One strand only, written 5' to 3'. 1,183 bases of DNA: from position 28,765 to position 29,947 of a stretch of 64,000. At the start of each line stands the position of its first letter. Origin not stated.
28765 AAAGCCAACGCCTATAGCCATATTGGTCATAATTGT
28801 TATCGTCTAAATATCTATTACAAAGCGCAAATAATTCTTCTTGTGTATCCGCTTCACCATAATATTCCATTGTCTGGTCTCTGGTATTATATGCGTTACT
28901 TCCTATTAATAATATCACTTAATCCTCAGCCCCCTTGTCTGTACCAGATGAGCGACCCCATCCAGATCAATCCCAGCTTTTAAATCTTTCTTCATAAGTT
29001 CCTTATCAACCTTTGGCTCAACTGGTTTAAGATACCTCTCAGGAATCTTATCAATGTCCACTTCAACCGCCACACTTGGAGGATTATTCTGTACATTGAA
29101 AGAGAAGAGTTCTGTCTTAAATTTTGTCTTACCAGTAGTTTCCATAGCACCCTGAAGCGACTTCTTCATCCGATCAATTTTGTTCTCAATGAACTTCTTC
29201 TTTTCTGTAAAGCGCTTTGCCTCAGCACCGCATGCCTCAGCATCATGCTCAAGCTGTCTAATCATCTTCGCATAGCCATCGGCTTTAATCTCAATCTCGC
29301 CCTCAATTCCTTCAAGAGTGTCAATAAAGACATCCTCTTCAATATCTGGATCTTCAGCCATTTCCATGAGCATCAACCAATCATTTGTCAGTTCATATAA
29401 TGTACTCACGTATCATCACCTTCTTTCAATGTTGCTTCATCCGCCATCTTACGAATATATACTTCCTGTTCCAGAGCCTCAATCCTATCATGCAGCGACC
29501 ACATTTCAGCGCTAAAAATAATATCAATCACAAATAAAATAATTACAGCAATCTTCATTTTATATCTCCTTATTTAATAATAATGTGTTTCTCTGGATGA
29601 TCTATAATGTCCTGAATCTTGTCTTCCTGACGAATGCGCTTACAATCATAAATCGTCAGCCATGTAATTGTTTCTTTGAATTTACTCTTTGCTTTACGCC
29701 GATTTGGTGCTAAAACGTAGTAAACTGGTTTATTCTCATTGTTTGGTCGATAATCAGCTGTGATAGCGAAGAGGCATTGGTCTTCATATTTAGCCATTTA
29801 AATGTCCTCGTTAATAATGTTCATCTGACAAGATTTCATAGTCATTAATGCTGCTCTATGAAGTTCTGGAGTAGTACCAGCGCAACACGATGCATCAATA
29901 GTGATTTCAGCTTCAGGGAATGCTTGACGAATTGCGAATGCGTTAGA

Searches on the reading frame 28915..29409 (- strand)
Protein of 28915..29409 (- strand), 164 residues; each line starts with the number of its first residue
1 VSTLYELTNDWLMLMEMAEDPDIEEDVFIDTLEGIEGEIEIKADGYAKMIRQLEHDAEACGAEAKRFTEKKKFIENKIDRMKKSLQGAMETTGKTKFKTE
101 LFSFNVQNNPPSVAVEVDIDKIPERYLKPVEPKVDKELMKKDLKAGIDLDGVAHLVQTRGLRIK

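Call 3: search_protein_families(library=pfam, proteins=[window:28915-29409:-], max_evalue=0.01)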
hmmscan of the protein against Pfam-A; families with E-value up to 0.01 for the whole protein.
window:28915-29409:- (164 aa): 2 families
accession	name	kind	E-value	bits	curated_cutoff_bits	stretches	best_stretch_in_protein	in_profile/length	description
PF05565.16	Sipho_Gp157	-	4.6e-52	176.7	28.6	1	3-164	1-162/162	Siphovirus Gp157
PF03836.20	RasGAP_C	-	0.0073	16.9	26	1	48-102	43-95/137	RasGAP C-terminus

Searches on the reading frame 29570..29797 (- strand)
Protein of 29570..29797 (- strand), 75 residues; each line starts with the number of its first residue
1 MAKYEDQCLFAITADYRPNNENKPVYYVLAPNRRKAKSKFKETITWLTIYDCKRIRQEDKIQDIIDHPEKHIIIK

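Call 3: search_protein_families(library=pfam, proteins=[window:29570-29797:-], max_evalue=0.01)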
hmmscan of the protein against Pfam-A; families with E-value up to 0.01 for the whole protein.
window:29570-29797:- (75 aa): 1 family
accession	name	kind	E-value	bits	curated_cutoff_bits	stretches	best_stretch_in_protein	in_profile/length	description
PF17760.6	UvrA_inter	-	0.0076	16.6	23.3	1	23-69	16-62/109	UvrA interaction domain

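Call 44: search_protein_families(library=phrogs, proteins=[window:29570-29797:-], max_evalue=0.001)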
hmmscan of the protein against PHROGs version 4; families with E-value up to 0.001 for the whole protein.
window:29570-29797:- (75 aa): 0 families
